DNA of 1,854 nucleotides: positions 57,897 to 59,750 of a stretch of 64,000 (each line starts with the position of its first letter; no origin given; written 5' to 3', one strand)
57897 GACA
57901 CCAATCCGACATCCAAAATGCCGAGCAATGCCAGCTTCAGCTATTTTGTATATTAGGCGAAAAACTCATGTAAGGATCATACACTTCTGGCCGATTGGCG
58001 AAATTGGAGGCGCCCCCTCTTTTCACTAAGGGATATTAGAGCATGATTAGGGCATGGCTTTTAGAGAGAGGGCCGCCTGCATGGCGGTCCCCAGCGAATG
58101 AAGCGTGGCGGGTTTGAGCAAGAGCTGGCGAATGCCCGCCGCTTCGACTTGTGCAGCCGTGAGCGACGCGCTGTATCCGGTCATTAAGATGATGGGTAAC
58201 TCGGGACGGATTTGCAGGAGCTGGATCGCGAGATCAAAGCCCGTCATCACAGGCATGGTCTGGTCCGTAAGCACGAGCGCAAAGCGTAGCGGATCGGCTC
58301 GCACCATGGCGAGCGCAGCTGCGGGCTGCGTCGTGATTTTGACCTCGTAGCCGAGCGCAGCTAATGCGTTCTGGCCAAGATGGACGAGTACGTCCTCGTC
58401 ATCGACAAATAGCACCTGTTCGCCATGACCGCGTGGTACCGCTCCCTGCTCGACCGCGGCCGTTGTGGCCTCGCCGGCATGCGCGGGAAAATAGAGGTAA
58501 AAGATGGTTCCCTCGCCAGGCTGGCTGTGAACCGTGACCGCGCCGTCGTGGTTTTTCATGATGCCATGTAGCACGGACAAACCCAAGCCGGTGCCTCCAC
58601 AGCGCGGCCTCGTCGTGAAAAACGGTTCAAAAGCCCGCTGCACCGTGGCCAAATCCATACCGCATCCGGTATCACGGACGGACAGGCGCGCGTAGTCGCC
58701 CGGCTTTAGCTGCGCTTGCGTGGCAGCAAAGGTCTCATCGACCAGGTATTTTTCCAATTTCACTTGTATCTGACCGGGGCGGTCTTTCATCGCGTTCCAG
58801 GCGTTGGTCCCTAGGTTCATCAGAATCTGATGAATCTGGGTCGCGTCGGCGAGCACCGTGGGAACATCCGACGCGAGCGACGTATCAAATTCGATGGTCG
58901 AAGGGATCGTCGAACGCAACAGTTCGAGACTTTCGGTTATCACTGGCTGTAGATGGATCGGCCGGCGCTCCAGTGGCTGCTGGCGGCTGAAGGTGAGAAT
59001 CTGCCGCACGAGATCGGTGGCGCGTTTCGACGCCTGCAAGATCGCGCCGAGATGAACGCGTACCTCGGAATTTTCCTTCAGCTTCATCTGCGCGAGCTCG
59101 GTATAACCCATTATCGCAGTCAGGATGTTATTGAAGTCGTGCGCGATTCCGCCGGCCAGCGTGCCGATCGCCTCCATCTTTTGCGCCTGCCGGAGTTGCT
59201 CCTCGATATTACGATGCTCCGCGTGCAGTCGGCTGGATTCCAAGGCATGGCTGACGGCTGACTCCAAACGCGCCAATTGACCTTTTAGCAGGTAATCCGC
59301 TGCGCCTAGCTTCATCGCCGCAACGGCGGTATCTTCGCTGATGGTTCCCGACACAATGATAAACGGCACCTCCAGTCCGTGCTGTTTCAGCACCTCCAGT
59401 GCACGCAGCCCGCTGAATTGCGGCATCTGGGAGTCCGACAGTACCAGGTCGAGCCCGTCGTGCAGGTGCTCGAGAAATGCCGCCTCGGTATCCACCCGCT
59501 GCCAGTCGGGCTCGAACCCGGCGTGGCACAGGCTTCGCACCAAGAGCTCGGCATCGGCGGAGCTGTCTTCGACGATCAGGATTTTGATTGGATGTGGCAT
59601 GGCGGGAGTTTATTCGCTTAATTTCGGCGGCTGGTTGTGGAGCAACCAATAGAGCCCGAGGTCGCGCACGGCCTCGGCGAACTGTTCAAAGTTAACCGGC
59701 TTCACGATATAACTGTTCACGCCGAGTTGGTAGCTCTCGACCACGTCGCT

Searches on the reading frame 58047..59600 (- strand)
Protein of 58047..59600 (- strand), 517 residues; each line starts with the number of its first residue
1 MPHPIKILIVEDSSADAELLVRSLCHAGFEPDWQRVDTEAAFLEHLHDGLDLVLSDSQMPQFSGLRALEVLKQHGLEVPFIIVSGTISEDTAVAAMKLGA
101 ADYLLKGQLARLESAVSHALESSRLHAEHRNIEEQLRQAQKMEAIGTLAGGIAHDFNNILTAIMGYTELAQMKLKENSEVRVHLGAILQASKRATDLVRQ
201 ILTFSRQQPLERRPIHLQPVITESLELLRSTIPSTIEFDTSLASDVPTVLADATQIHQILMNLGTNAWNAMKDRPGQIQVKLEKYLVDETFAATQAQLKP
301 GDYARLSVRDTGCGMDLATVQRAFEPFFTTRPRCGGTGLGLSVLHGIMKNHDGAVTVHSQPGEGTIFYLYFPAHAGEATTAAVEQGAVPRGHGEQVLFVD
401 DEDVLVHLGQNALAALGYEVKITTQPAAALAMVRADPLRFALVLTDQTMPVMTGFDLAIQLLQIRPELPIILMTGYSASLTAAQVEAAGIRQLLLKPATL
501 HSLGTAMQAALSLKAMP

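Call 5: search_protein_families(library=pfam, proteins=[window:58047-59600:-], max_evalue=0.01)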
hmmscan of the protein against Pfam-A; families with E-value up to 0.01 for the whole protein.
window:58047-59600:- (517 aa): 3 families
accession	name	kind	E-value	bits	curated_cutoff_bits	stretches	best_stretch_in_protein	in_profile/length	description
PF00072.30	Response_reg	-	6.6e-36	123.3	30.2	2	396-506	1-109/111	Response regulator receiver domain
PF02518.31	HATPase_c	-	9.5e-22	78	26.4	1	252-373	2-109/111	Histidine kinase-, DNA gyrase B-, and HSP90-like ATPase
PF00512.31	HisKA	-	1.6e-12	47.7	26.9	1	146-208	3-64/66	His Kinase A (phospho-acceptor) domain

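Call 6: search_protein_families(library=phrogs, proteins=[window:58047-59600:-], max_evalue=0.001)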
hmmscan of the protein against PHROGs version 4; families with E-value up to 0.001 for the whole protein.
window:58047-59600:- (517 aa): 10 families
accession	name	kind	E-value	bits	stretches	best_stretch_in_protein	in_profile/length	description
phrog_5982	-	unknown function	7.3e-100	336.3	2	132-512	604-986/1030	-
phrog_20458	-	unknown function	7.4e-32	111.5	1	151-514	451-820/829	-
phrog_10912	-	other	1.1e-31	110.7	1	131-375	726-963/970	kinase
phrog_731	-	unknown function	1.6e-30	107.1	2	5-131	2-128/227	-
phrog_857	-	unknown function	1.6e-29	104.5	1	130-374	228-461/468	-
phrog_18358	-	unknown function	5.7e-20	72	1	118-514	409-791/904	-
phrog_28116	-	unknown function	7.3e-10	39.4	1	107-375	248-504/512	-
phrog_8810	-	unknown function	4.8e-08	33.9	1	5-127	1-127/245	-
phrog_20778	-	unknown function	1.4e-07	31.1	1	151-369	460-668/675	-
phrog_22245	-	unknown function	0.00018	21.7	0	51-117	51-118/349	-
